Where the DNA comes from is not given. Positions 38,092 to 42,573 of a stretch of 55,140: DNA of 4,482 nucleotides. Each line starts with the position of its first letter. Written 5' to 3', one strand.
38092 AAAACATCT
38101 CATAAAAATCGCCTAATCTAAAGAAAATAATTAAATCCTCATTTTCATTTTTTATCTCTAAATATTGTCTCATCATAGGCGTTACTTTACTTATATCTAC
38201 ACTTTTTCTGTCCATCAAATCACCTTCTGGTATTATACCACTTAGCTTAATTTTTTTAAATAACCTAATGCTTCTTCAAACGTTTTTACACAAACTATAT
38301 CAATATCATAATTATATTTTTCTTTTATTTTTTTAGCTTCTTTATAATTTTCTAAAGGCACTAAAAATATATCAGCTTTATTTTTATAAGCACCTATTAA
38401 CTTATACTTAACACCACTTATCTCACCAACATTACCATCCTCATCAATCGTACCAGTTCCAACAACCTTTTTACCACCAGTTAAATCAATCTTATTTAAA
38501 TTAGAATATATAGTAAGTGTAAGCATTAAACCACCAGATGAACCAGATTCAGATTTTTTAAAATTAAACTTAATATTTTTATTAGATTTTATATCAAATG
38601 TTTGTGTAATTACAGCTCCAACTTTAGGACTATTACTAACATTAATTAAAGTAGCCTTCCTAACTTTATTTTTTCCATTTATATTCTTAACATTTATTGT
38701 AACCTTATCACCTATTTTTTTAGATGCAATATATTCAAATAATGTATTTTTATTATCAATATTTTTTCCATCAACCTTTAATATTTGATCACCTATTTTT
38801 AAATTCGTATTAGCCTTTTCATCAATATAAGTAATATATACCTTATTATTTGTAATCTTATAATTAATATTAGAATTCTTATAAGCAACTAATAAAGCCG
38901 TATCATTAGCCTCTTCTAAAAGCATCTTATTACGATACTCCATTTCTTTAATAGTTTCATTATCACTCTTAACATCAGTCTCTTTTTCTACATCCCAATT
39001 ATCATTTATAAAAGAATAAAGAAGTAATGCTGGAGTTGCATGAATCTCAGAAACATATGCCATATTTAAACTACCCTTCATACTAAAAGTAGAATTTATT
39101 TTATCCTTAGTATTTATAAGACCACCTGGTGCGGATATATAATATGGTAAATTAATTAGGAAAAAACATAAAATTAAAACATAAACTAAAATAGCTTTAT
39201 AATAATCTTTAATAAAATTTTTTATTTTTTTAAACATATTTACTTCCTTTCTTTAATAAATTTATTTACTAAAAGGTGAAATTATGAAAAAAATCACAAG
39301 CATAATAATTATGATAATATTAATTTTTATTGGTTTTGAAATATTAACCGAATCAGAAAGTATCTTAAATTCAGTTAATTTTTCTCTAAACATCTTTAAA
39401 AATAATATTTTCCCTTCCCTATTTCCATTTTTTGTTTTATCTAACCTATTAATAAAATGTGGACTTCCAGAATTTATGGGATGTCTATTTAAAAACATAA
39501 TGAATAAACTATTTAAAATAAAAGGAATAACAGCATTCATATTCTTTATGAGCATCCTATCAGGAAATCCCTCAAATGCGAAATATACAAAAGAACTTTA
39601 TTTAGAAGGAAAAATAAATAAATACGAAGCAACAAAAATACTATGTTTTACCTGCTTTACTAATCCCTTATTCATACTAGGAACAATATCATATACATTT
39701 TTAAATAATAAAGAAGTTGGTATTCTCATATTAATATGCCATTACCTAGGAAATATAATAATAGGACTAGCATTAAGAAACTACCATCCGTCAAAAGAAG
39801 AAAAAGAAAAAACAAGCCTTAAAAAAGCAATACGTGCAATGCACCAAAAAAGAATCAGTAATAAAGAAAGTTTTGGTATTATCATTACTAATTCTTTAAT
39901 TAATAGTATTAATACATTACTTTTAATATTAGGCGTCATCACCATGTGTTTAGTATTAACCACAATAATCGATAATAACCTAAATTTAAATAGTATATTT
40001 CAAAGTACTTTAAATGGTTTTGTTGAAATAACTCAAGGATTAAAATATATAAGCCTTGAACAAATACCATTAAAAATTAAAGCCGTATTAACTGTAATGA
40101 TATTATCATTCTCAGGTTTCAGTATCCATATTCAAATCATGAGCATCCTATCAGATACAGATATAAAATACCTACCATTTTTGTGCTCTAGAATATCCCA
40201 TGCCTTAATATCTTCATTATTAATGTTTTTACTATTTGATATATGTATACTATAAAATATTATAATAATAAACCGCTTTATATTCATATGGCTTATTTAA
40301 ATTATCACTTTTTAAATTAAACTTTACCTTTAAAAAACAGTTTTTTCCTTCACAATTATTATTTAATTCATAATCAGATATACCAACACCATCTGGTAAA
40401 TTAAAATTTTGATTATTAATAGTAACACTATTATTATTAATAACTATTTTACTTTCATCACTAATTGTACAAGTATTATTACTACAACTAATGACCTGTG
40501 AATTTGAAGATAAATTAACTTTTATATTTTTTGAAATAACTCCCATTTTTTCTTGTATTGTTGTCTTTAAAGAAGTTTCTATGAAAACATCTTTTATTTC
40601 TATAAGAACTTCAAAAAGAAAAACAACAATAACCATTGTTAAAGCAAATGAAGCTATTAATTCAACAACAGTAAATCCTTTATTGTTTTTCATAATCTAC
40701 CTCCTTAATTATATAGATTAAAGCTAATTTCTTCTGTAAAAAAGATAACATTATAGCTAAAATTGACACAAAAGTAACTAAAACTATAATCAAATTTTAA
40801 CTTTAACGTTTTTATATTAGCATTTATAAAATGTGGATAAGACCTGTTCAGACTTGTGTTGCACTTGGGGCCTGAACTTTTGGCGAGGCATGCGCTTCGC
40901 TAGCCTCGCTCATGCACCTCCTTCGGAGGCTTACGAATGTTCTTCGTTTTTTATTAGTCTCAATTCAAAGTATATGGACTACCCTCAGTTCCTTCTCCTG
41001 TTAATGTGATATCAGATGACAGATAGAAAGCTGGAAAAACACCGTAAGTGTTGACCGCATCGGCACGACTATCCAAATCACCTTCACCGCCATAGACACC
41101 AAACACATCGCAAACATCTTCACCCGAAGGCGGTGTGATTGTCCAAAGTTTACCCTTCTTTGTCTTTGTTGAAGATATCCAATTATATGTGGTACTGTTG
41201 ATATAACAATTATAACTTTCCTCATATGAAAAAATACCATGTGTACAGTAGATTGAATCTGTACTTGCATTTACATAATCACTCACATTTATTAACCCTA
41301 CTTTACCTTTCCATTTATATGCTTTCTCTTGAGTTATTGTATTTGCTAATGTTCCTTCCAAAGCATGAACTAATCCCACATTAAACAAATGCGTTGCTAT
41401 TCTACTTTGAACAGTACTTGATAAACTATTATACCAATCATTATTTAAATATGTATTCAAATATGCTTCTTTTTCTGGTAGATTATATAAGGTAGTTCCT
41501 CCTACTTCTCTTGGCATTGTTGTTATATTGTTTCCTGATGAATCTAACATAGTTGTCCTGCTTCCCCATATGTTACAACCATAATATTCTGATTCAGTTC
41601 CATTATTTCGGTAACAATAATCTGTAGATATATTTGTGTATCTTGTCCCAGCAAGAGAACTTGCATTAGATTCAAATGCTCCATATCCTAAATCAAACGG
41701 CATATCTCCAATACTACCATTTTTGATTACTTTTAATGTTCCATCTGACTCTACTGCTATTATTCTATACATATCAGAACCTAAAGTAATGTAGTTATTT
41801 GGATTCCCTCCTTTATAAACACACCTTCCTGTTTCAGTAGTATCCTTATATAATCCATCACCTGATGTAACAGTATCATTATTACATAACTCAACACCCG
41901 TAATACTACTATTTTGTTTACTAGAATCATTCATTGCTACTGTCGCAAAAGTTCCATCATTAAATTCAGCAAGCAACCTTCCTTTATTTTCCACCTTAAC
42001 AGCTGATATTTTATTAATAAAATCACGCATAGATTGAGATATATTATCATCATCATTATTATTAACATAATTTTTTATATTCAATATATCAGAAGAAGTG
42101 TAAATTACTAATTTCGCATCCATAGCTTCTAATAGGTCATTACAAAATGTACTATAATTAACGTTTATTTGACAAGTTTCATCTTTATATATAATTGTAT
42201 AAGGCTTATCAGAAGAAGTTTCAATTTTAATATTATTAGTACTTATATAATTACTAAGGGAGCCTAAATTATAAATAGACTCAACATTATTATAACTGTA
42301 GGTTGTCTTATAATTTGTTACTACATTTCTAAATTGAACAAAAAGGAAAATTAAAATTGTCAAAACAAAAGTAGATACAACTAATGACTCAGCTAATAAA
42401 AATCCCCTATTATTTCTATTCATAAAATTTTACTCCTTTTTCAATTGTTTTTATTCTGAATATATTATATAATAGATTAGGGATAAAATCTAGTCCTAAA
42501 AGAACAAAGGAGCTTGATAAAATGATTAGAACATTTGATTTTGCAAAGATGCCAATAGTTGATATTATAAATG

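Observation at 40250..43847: Minimal, split type IV pilus / Com-like module: two prepilins facing an orphan GspE-family ATPase, with no platform protein or prepilin peptidase nearby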

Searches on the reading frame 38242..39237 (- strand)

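Call 5: search_protein_families(library=pfam, proteins=[window:38242-39237:-], max_evalue=0.01)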
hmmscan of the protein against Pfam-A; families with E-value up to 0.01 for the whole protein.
window:38242-39237:- (331 aa): 5 families
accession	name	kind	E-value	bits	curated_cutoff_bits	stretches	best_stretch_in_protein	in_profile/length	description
PF05362.19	Lon_C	-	3e-09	37.2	21.1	1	231-324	108-199/205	Lon protease (S16) C-terminal proteolytic domain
PF13180.12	PDZ_2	-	1.5e-08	35.2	27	1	130-187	11-70/80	PDZ domain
PF00595.29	PDZ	-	3.9e-05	24.4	23.2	1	142-183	38-80/81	PDZ domain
PF17820.7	PDZ_6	-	0.0021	18.2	27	1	146-181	16-50/54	PDZ domain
PF17816.7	PDZ_4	-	0.0027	18.4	23.1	1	129-162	13-47/114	PDZ domain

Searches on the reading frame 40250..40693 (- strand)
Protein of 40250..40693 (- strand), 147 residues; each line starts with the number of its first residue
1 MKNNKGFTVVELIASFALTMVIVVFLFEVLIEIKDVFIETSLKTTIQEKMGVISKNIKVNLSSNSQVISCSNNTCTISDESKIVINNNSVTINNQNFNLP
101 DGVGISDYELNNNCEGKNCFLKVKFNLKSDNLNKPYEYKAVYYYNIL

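Call 5: search_protein_families(library=pfam, proteins=[window:40250-40693:-], max_evalue=0.01)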
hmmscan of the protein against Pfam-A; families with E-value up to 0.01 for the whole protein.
window:40250-40693:- (147 aa): 2 families
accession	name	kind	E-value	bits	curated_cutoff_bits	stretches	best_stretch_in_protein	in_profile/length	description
PF07963.17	N_methyl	-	0.00016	21.5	21.2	1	1-26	1-26/27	Prokaryotic N-terminal methylation motif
PF16964.10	TadF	-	0.0083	16.5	27.3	0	2-120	4-120/178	Putative tight adherence pilin protein F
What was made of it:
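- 40250..40693 (-): Second minor pilin, 147 aa, non-modular in this genome (MKNNKG|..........). Pfam N_methyl (call 5).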

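Call 6: search_protein_families(library=ncbifam, proteins=[window:40250-40693:-], max_evalue=0.01)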
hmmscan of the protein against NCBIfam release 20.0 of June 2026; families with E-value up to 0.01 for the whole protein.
window:40250-40693:- (147 aa): 0 families

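Call 100: search_solved_structures(query=A5, max_evalue=1)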
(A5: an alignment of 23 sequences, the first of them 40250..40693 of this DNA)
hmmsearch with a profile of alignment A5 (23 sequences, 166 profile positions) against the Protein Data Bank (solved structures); distinct sequences matched with E-value up to 1: 4.
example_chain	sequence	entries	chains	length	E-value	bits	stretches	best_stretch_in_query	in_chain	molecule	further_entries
9egp_A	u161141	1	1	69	0.18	15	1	2-22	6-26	Geopilin domain 1 protein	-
8pfb_G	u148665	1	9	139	0.27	14.4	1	7-74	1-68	Type IV pilin PilE1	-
7tgg_A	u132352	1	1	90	0.53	13.5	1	2-22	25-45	Geopilin domain 1 protein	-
6mab_A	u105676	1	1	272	0.93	12.7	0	41-83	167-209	Sigma regulatory family protein-PP2C phosphatase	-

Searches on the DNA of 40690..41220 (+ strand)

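Call 49: search_rna_families(source=window, start=40690, end=41010, threshold=evalue, max_evalue=1)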
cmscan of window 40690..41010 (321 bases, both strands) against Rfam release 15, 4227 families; matches with E-value up to 1: 0.
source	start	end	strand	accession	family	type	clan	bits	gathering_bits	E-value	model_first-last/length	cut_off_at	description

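Call 77: search_dna_similar(query=window:40780-41220:+, collection=phages, mode=distant, max_rows=8)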
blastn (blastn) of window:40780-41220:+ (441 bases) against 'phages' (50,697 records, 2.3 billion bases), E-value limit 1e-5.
No match.

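Call 78: search_dna_similar(query=window:40780-41220:+, collection=plasmids, mode=distant, max_rows=8)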
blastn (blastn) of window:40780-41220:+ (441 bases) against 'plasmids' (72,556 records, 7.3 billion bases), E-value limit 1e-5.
No match.
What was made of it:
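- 40800..41160 (.): Patch of 44-50% G+C against a 20-30% background. It covers the last ~65 codons of the 487-aa pilin gene and the spacer after it, which includes a four-hairpin element at 40830-40965(-). No Rfam match (call 49) and no phage or plasmid match (calls 77, 78).
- Tried and rejected: The G+C-rich patch and spacer have no Rfam, phage or plasmid match (calls 49, 77, 78).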

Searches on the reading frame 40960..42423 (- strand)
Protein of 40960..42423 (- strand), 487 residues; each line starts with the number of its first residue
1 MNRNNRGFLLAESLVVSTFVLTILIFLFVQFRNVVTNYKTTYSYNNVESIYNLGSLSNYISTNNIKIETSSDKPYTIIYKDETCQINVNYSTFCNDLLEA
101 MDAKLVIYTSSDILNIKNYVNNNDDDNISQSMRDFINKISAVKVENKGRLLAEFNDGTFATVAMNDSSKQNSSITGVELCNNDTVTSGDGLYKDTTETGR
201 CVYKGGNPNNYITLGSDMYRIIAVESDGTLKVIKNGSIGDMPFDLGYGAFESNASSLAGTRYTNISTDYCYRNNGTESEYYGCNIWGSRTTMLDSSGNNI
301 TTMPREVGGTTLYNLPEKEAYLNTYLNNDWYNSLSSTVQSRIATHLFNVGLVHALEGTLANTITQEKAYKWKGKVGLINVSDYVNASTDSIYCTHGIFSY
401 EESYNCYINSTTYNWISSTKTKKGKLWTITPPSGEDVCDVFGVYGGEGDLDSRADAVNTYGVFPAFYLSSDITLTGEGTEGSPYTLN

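Call 5: search_protein_families(library=pfam, proteins=[window:40960-42423:-], max_evalue=0.01)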
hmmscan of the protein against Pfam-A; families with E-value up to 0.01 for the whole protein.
window:40960-42423:- (487 aa): 1 family
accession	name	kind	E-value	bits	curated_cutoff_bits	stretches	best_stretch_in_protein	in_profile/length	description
PF19789.6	DUF6273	-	0.0019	18.5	23.5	1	319-469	35-171/172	Domain of unknown function (DUF6273)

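Call 6: search_protein_families(library=ncbifam, proteins=[window:40960-42423:-], max_evalue=0.01)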
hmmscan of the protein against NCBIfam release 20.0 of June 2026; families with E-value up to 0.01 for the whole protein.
window:40960-42423:- (487 aa): 2 families
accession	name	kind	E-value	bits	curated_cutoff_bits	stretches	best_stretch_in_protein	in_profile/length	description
NF040982.1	ComGD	equivalog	1.1e-06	29.1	70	1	5-91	1-86/139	competence type IV pilus minor pilin ComGD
NF043065.1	MMSYN1_0478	equivalog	0.0071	16.2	170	1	7-64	42-96/190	MFS transporter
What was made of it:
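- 40960..42423 (-): Modular minor pilin, 487 aa. It has a class III leader (MNRNNRG|FLLAES), a pilin module of ~175 aa (about 41899-42423) and a C-terminal DUF6273-like binding module (residues ~185-487, about 40963-41871). Weak ComGD match (call 6).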

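Call 51: search_solved_structures(query=window:40960-42423:-, max_evalue=1)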
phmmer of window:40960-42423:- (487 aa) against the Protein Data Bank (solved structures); distinct sequences matched with E-value up to 1: 16.
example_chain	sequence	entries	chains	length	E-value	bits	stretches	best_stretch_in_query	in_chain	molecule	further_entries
6gre_A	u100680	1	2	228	0.078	14.9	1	392-455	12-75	Cysteine-rich repeat secretory protein 2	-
2yd5_A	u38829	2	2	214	0.083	14.9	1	195-269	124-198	RECEPTOR-TYPE TYROSINE-PROTEIN PHOSPHATASE F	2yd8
3pxh_A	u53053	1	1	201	0.085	14.8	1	193-264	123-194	Receptor-type tyrosine-protein phosphatase F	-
1w72_H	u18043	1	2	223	0.088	14.8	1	261-298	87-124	HYB3 HEAVY CHAIN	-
2yd6_A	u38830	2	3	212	0.17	13.9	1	196-267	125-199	PTPRD PROTEIN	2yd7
2yd4_A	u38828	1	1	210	0.17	13.8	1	196-269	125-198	PROTEIN-TYROSINE PHOSPHATASE CRYPALPHA1 ISOFORM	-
8ib1_B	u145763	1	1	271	0.2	13.6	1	261-299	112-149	LAH31 Fab heavy chain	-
9e60_H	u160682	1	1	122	0.25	13.3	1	261-295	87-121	Heavy chain antibody fragment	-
2yd2_A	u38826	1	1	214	0.37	12.7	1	196-270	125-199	RECEPTOR-TYPE TYROSINE-PROTEIN PHOSPHATASE S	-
5xnp_D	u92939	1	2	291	0.51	12.3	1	196-265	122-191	Receptor-type tyrosine-protein phosphatase delta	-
9lrh_H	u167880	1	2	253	0.54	12.2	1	256-300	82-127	KIR2DL2_KIR2DL2/3 agonist 61 scFV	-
4pbv_C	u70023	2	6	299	0.54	12.2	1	196-267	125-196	Protein-tyrosine phosphatase CRYPalpha1 isoform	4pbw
2yd3_A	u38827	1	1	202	0.59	12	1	196-266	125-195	RECEPTOR-TYPE TYROSINE-PROTEIN PHOSPHATASE S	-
7ceg_A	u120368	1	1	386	0.64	11.9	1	196-265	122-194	Isoform C of Receptor-type tyrosine-protein phosphatase delta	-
2yd9_A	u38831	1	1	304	0.8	11.6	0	196-269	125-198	RECEPTOR-TYPE TYROSINE-PROTEIN PHOSPHATASE S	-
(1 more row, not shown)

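Call 65: predict_structure(protein=window:40960-42423:-)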
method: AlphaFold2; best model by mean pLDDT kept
length: 487 residues; sequences in the alignment: 1
mean_pLDDT: 35.6   pTM: 0.20
mean pLDDT of the five models: 35.6, 32.0, 29.9, 27.9, 24.3
residues with pLDDT >= 90: 2; 70-90: 24; 50-70: 15; < 50: 446
segments of 3 or more residues with pLDDT < 50: 35-136, 138-153, 156-291, 293-297, 301-487
pLDDT, mean of each block of 10 residues (from residue 1): 64 85 87 52 31 31 35 32 27 30 29 39 40 47 38 44 32 29 30 33 29 25 30 29 24 24 32 36 46 51 36 29 37 36 35 29 25 25 26 25 27 31 34 34 31 34 28 30 29
secondary structure, 60 per line:
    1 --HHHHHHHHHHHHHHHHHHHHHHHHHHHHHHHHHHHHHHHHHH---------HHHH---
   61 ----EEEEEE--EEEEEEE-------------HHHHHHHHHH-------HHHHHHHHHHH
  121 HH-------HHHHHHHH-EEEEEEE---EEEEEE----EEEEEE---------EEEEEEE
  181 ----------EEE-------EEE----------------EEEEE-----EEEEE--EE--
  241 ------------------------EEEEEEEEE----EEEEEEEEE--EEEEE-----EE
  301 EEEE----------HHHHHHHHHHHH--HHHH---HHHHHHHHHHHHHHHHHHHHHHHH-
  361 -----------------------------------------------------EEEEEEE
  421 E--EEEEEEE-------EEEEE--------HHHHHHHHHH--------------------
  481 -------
elements in order: H3-44 H54-57 E65-70 E73-79 H93-102 H110-122 H130-137 E139-145 E149-154 E159-164 E174-180 E191-193 E201-203 E220-224 E230-234 E265-273 E278-286 E289-293 E299-304 H315-326 H329-332 H336-359 E414-421 E424-430 E438-442 H451-460
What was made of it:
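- On Type IV filament (T4F) system, four core components: The N-terminal helix 3-44 was the only confident part of the single-sequence model (call 65).
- Tried and rejected: The single-sequence AlphaFold model of the 487-aa pilin was unusable, with pLDDT 35.6 (call 65).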

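Call 67: search_protein_families(library=pfam, alignment_id=A2, max_evalue=0.01)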
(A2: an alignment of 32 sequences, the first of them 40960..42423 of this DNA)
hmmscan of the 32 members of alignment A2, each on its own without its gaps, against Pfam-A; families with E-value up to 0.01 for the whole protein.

A. member 1, window:40960-42423:- (487 aa): 1 family
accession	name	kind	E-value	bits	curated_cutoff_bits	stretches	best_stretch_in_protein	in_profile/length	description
PF19789.6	DUF6273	-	0.0019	18.5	23.5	1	319-469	35-171/172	Domain of unknown function (DUF6273)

B. families by the number of members that match (of 32 scanned): 17 families
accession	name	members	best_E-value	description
PF19789.6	DUF6273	10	2.3e-07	Domain of unknown function (DUF6273)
PF03382.20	DUF285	6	3.4e-60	Mycoplasma protein of unknown function, DUF285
PF12810.13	ALK_LTK_GRD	3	1e-39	ALK/LTK, Glycine-rich domain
PF13385.13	Laminin_G_3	3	2.8e-19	Concanavalin A-like lectin/glucanases superfamily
PF14200.12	RicinB_lectin_2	2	5.5e-21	Ricin-type beta-trefoil lectin domain-like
PF00652.28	Ricin_B_lectin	2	8.4e-14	Ricin-type beta-trefoil lectin domain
PF13306.12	LRR_5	2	1.5e-06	BspA type Leucine rich repeat region (6 copies)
PF07963.17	N_methyl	2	3.3e-05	Prokaryotic N-terminal methylation motif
PF16403.11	Bact_surface_Ig-like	2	0.00017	Bacterial surface protein, Ig-like domain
PF22925.3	TS_C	2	0.0013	Trans-sialidase, C-terminal domain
PF09479.16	Flg_new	1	1e-06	Listeria-Bacteroides repeat domain (List_Bact_rpt)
PF22786.2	Tag1_C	1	0.00051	Tag1 C-terminal domain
PF02973.23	Sialidase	1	0.0013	Sialidase, N-terminal domain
PF13855.12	LRR_8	1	0.0022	Leucine rich repeat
PF12799.13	LRR_4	1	0.0031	Leucine Rich repeats (2 copies)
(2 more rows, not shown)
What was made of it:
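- The modules on orthologous pilins vary: DUF6273, DUF285, ALK_LTK_GRD, Laminin_G_3, ricin-B, LRR and Ig-like (call 67). The minor pilins carry lectin or adhesin modules that change between species (call 67).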

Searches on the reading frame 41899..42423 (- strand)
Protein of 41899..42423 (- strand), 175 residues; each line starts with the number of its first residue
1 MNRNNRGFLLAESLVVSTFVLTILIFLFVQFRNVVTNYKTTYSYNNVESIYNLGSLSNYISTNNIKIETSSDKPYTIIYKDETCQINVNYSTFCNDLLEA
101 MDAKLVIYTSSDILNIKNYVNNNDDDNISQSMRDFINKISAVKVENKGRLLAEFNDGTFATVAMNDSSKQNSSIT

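Call 99: search_solved_structures(query=A4, max_evalue=1)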
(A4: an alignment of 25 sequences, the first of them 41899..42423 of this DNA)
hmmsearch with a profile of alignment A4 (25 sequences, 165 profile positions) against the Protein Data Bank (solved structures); distinct sequences matched with E-value up to 1: 3.
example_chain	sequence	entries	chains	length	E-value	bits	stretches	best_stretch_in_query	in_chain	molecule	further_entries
9egp_A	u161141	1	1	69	0.21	15.2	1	4-32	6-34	Geopilin domain 1 protein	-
2w4l_A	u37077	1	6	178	0.24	15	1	72-139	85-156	DEOXYCYTIDYLATE DEAMINASE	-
7tgg_A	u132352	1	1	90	0.27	14.8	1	4-34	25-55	Geopilin domain 1 protein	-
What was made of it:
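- Profile searches of both pilin modules found no Com minor pilin among solved structures (calls 99, 100).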
